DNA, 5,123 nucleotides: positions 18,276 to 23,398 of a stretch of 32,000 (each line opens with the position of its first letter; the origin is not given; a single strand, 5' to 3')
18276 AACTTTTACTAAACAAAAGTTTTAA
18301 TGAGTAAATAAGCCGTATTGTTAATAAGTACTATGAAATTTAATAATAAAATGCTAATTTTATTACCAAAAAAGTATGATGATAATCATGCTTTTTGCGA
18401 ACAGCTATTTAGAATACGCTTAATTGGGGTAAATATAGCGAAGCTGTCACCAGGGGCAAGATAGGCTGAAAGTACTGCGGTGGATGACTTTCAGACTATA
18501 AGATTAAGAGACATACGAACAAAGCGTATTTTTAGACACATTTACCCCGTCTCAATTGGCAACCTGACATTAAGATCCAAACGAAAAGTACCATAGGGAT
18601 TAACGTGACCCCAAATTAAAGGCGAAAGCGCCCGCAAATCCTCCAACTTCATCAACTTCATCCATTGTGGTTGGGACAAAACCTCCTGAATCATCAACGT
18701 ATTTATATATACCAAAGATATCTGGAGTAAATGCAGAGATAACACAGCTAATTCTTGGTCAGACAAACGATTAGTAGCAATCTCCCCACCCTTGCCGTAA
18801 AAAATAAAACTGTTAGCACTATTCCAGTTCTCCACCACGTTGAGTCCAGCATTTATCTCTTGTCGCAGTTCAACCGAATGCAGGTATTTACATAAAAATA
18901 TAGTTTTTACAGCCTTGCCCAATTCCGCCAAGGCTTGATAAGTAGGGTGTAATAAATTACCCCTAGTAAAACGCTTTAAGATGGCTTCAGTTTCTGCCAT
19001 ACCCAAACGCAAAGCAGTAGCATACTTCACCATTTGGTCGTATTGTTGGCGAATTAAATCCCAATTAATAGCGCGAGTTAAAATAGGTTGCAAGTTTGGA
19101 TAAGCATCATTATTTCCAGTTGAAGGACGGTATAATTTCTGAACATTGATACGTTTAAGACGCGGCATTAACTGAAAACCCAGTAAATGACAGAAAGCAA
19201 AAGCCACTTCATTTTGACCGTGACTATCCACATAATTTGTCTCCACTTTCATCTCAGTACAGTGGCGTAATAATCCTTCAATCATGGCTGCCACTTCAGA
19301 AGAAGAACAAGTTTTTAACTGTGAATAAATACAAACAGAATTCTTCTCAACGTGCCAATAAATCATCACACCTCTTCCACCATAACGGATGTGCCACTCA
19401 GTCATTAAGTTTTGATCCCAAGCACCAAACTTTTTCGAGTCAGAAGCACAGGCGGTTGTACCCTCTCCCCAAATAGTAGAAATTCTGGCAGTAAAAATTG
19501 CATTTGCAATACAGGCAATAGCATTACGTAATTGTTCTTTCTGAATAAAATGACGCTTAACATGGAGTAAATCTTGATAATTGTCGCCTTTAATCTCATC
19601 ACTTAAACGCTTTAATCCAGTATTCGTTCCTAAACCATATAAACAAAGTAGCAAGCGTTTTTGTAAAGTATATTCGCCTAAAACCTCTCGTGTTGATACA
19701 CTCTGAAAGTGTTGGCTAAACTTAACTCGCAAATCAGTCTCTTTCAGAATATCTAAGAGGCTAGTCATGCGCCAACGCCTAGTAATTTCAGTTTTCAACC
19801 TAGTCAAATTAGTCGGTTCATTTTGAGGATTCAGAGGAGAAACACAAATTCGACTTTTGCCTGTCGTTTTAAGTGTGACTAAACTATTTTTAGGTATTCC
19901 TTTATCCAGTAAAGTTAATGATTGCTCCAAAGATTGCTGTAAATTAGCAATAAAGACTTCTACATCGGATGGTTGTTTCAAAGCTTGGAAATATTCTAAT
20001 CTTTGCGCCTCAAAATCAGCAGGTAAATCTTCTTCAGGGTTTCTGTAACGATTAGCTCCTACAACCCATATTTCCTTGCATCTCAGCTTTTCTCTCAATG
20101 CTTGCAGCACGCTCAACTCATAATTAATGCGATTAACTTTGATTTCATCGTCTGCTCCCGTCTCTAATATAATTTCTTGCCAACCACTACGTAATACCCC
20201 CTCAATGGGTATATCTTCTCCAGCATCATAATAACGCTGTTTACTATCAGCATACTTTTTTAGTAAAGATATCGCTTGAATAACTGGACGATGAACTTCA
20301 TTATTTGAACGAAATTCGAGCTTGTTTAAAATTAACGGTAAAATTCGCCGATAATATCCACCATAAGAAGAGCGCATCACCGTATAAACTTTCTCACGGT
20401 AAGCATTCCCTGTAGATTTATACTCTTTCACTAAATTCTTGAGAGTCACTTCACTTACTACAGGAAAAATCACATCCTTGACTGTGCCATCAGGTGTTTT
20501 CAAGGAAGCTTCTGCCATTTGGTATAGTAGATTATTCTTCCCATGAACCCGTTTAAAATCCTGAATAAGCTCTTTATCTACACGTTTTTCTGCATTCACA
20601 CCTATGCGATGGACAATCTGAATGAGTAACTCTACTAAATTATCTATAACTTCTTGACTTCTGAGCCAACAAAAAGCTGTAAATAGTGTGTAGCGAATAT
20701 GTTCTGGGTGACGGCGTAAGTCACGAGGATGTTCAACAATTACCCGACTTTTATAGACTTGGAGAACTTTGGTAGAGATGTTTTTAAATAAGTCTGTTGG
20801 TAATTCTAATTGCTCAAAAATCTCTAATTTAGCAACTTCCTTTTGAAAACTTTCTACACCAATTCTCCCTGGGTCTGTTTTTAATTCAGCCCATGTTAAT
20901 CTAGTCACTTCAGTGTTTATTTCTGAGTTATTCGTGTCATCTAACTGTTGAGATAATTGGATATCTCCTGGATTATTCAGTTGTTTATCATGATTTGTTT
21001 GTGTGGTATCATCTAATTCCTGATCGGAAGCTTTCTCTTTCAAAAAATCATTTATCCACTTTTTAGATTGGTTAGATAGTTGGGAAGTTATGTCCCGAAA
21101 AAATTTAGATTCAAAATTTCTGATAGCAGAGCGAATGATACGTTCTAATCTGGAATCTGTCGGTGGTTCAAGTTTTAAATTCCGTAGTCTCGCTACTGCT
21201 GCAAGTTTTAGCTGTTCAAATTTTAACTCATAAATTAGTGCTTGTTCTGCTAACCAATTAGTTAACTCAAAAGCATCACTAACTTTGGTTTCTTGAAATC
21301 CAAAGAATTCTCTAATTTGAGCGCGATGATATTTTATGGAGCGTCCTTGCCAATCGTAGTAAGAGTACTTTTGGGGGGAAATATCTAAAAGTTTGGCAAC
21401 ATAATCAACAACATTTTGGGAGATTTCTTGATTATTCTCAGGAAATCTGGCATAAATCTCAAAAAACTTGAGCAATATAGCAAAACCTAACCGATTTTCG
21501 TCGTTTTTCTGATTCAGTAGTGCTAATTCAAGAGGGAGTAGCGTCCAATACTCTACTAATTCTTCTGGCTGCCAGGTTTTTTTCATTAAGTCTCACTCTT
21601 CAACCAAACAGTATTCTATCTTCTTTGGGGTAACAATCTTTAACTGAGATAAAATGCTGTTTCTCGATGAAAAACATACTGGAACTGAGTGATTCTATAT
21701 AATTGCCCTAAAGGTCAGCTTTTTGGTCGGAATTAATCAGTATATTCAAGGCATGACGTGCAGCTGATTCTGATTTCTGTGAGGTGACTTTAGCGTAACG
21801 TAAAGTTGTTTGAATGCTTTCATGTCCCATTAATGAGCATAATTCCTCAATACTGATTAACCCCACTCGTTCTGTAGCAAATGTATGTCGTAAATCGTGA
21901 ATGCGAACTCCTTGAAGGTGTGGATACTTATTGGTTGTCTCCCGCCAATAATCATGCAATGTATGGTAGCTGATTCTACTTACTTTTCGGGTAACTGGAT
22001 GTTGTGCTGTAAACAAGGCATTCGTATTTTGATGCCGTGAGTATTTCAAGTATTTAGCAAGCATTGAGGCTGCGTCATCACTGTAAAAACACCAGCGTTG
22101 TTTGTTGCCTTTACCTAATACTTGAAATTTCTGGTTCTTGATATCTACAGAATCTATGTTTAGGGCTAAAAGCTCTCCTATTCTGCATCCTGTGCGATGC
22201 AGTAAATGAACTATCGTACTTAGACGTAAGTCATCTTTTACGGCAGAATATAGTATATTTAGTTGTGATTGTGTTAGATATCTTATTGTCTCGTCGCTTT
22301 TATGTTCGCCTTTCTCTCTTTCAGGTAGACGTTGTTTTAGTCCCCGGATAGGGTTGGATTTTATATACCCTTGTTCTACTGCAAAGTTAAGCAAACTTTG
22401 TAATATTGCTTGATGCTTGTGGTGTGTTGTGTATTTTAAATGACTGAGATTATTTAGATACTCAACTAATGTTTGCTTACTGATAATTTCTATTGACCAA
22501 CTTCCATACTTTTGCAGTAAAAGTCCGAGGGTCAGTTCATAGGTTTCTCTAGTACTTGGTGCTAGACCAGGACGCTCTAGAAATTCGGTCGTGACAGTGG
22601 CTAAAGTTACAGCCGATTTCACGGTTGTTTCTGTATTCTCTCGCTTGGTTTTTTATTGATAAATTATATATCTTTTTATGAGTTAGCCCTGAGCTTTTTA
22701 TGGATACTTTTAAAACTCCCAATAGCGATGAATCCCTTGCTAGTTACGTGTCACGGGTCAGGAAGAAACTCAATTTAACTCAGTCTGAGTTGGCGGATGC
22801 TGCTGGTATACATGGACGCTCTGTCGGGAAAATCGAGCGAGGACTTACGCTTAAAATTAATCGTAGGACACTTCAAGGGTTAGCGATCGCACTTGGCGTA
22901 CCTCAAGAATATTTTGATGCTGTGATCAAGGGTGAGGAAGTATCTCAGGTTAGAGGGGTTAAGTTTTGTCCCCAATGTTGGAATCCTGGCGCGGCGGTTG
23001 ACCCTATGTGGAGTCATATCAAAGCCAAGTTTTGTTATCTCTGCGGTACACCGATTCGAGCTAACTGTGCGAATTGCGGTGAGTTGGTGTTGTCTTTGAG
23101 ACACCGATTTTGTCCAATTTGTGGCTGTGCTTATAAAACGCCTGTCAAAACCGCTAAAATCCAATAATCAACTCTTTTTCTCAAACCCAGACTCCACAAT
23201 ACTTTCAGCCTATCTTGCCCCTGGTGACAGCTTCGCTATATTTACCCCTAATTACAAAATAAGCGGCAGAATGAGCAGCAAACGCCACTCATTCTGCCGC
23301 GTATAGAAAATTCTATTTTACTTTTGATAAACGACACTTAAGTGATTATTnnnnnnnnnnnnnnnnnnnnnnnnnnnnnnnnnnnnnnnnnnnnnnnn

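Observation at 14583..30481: Export locus: PPIase + degenerate-sensor ABC exporter + HlyD flanking two leaderless, repeat-decorated subtilases as likely cargo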

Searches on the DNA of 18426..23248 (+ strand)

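Call 88: search_dna_similar(query=window:18426-23248:+, collection=plasmids, mode=near, max_rows=8)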
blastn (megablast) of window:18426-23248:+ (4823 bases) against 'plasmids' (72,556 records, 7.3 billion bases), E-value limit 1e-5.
Records with a match: 17; places in all: 23; records where one place covers at least 80% of the query: 0.
Best place of each record, by identity: 95-99% 1; 90-95% 5; 80-90% 1; 60-80% 10.
By first word of the organism name: Nostoc 9; Dolichospermum 3; Geminocystis 2; Fischerella 1; Aphanizomenonaceae 1; Crinalium 1.
By predicted mobility (MOB-suite, as given by PLSDB): non-mobilizable 10; mobilizable 6; conjugative 1.
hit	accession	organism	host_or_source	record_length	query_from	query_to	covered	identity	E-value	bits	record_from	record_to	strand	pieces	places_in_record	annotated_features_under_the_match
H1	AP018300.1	Fischerella sp. NIES-4106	-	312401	1112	4515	67%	77.0%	0e+0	1816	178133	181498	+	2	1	transposase Tn3 family protein | site-specific recombinase XerD-like protein | XRE family transcriptional regulator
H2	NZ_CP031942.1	Nostoc sphaeroides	whole organism,water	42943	186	2463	47%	76.2%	0e+0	1160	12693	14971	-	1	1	none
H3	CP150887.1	Aphanizomenonaceae cyanobacterium TIOX110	-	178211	3311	4675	28%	79.3%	0e+0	942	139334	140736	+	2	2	tyrosine-type recombinase/integrase | zinc ribbon domain-containing protein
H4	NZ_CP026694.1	Nostoc sp. 'Lobaria pulmonaria (5183) cyanobiont'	Lobaria pulmonaria thallus,lichen ...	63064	3301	4699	29%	76.2%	0e+0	710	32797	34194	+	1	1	tyrosine-type recombinase/integrase | helix-turn-helix domain-containing protein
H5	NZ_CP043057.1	Dolichospermum sp. UHCC 0315A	DNA sample,Gulf of Finland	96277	3287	4675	29%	76.0%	0e+0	688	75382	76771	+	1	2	tyrosine-type recombinase/integrase | helix-turn-helix transcriptional regulator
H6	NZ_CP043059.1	Dolichospermum sp. UHCC 0315A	DNA sample,Gulf of Finland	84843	3287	4675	29%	76.0%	0e+0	688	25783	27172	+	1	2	tyrosine-type recombinase/integrase | helix-turn-helix transcriptional regulator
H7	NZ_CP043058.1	Dolichospermum sp. UHCC 0315A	DNA sample,Gulf of Finland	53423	3290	4675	29%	76.0%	0e+0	688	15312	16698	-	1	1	tyrosine-type recombinase/integrase | helix-turn-helix transcriptional regulator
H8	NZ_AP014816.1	Geminocystis sp. NIES-3708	-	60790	143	1330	25%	72.8%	6e-101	377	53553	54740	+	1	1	none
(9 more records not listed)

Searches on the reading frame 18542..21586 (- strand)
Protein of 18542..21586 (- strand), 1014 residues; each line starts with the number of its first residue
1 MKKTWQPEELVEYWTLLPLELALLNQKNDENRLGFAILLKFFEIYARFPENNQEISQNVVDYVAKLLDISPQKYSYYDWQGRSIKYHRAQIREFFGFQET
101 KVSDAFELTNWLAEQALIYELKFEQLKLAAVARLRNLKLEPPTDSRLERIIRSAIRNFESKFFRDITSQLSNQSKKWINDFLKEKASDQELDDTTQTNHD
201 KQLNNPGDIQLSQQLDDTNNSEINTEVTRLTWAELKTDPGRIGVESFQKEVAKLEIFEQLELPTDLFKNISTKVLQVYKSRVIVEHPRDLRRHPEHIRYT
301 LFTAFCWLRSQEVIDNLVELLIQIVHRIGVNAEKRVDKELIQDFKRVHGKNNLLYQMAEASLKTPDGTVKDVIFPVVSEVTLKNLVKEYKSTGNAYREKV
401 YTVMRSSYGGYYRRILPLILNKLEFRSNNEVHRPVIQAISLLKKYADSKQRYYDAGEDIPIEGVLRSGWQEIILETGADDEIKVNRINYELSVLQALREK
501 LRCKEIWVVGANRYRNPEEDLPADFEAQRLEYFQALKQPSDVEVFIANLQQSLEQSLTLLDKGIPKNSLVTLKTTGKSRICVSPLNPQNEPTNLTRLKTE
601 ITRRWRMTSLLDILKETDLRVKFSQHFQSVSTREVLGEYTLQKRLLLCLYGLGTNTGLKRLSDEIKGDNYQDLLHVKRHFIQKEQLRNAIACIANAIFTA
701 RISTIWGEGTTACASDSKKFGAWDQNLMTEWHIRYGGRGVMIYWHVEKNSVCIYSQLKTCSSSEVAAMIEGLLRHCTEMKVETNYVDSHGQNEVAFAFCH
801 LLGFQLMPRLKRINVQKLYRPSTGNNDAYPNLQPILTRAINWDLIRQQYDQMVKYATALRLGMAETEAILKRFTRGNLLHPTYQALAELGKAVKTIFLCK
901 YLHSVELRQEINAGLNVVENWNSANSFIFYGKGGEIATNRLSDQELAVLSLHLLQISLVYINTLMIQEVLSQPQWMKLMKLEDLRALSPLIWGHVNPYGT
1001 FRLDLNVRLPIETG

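Call 3: search_protein_families(library=pfam, proteins=[window:18542-21586:-], max_evalue=0.01)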
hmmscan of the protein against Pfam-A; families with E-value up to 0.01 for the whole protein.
window:18542-21586:- (1014 aa): 2 families
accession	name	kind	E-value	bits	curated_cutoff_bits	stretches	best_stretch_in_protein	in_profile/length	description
PF01526.23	DDE_Tnp_Tn3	-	2.6e-143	477.9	24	1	612-1001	1-389/389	Tn3 transposase DDE domain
PF13700.11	DUF4158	-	3.5e-27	95.8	27.4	1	4-154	16-165/165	Domain of unknown function (DUF4158)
